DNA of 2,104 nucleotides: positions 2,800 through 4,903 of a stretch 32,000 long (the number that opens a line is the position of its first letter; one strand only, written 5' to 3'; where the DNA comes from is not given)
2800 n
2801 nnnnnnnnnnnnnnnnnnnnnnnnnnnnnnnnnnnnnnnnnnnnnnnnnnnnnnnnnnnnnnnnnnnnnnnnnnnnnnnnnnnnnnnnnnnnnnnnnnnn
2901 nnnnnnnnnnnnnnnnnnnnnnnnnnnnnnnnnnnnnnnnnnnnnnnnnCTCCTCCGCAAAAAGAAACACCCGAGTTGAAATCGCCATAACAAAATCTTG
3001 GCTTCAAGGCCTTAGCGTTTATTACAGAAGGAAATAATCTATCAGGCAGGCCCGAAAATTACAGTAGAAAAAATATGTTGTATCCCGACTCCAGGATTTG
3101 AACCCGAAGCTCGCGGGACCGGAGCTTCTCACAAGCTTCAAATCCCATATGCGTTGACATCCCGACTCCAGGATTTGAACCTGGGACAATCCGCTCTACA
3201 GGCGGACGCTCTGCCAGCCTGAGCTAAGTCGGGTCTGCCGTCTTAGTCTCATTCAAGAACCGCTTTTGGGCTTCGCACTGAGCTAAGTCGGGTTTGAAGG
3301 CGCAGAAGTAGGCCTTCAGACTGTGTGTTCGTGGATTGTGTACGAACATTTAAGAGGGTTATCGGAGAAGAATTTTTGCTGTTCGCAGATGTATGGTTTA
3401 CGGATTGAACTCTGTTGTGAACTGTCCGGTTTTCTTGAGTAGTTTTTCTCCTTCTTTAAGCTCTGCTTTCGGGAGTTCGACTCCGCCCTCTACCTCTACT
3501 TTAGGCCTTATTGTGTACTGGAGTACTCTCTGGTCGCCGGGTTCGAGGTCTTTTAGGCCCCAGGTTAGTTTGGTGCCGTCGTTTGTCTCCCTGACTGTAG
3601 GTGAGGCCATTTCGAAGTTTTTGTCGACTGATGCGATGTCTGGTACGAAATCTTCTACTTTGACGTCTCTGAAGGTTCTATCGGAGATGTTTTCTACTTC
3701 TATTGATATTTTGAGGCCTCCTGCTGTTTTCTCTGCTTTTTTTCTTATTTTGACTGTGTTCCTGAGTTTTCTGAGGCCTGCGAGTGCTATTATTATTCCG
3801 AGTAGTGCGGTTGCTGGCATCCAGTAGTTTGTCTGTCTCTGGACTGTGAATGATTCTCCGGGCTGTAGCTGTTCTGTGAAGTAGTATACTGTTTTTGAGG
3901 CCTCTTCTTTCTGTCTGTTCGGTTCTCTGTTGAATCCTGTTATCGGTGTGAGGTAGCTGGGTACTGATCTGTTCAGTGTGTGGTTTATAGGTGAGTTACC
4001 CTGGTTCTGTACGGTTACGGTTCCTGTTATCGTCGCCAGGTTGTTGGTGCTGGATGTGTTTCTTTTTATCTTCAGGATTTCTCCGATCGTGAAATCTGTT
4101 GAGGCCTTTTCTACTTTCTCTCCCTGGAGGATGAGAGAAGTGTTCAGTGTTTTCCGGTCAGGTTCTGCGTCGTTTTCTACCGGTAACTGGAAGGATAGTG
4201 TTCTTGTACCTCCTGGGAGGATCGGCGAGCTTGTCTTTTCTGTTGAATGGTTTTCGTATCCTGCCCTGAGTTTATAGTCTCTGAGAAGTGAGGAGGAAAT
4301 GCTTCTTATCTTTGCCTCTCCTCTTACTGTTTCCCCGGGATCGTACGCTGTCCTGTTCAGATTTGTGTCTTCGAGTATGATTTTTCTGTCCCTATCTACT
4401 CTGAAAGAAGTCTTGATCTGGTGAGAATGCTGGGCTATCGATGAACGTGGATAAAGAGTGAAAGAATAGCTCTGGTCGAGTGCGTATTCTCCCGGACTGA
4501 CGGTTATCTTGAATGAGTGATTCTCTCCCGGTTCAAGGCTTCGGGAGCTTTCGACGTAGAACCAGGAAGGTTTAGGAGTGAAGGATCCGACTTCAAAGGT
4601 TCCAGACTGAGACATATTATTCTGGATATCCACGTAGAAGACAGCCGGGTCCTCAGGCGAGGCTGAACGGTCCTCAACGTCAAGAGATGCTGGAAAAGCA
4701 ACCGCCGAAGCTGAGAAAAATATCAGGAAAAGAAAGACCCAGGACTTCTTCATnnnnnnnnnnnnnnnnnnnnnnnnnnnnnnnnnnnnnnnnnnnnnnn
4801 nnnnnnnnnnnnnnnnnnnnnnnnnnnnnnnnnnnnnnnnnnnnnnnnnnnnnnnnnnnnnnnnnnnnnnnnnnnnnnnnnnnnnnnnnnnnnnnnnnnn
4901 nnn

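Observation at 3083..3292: tRNA-Tyr nested between extra copies of its own 5' end (positions 1-15) and 3' end (positions 52-73)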

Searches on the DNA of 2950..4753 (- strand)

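Call 30: search_rna_families(source=window, start=2950, end=3400, threshold=evalue, max_evalue=10)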
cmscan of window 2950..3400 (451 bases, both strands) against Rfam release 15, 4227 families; matches with E-value up to 10: 3.
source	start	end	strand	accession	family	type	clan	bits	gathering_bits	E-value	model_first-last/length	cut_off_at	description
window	3160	3233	-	RF00005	tRNA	Gene; tRNA;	CL00001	64.5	29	7.1e-14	1-71/71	no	tRNA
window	3159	3233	+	RF04354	Plastid-ycf2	Cis-reg;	-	16.3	65.7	1.4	1-75/75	no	Plastid-ycf2 5UTR RNA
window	3360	3386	+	RF02125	JPX_2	Gene; lncRNA;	-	13.3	48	4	1-69/69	no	JPX transcript, XIST activator conserved region 2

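Call 57: search_rna_families(sources=[L029, L051, L077, L088, L131, L054, L047, L119, L106, L107, L074, L147, L150], threshold=evalue, max_evalue=1)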
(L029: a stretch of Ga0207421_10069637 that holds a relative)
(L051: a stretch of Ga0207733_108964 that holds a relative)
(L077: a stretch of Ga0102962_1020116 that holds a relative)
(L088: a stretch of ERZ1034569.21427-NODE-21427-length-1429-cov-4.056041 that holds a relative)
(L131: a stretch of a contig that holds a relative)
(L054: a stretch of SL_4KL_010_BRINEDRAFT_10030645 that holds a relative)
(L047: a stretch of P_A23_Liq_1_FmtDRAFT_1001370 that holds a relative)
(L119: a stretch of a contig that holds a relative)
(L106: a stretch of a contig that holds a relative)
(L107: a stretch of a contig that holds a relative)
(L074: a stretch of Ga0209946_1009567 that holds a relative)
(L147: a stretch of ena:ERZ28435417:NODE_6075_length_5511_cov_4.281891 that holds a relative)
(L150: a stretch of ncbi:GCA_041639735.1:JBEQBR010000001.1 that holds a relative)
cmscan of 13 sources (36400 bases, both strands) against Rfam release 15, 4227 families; matches with E-value up to 1: 19.
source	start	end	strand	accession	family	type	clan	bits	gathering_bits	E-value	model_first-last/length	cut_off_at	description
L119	1328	1402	+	RF00005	tRNA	Gene; tRNA;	CL00001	74.5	29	1e-14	1-71/71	no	tRNA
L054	365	439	-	RF00005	tRNA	Gene; tRNA;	CL00001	73.4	29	2.1e-14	1-71/71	no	tRNA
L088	1235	1308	+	RF00005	tRNA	Gene; tRNA;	CL00001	71.6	29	6.3e-14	1-71/71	no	tRNA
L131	1045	1117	+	RF00005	tRNA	Gene; tRNA;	CL00001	71.2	29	8.4e-14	1-71/71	no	tRNA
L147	2975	3048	+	RF00005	tRNA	Gene; tRNA;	CL00001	64.5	29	5.7e-12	1-71/71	no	tRNA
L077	847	919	+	RF00005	tRNA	Gene; tRNA;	CL00001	62.3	29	2.4e-11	1-71/71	no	tRNA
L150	2958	3031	+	RF00005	tRNA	Gene; tRNA;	CL00001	62.3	29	2.3e-11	1-71/71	no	tRNA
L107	279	353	-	RF00005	tRNA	Gene; tRNA;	CL00001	61.5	29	3.9e-11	1-71/71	no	tRNA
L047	2133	2205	-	RF00005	tRNA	Gene; tRNA;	CL00001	60.2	29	8.6e-11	1-71/71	no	tRNA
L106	571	645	-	RF00005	tRNA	Gene; tRNA;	CL00001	56.9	29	7.1e-10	1-71/71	no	tRNA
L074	1956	2030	+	RF00005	tRNA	Gene; tRNA;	CL00001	56.6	29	8.4e-10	1-71/71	no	tRNA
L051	1193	1275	-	RF00005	tRNA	Gene; tRNA;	CL00001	55.1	29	2.3e-09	1-71/71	no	tRNA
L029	1431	1515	-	RF00005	tRNA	Gene; tRNA;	CL00001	49.1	29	1e-07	1-71/71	no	tRNA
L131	1045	1118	-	RF04354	Plastid-ycf2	Cis-reg;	-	35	65.7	0.00089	1-75/75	no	Plastid-ycf2 5UTR RNA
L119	1364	1402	-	RF04351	Plastid-psbl-rps4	Cis-reg;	-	30.4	68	0.013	1-53/53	no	Plastid-psbl-rps4 3UTR RNA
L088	1270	1308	-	RF04351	Plastid-psbl-rps4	Cis-reg;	-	27.7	68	0.068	1-53/53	no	Plastid-psbl-rps4 3UTR RNA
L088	1235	1309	-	RF04354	Plastid-ycf2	Cis-reg;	-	25.4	65.7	0.38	1-75/75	no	Plastid-ycf2 5UTR RNA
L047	3221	3301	-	RF01059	mir-598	Gene; miRNA;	-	25.1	69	0.44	1-80/80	no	mir-598 microRNA precursor family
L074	2089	2103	+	RF00023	tmRNA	Gene;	CL00001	12.1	47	0.57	348-362/374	no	transfer-messenger RNA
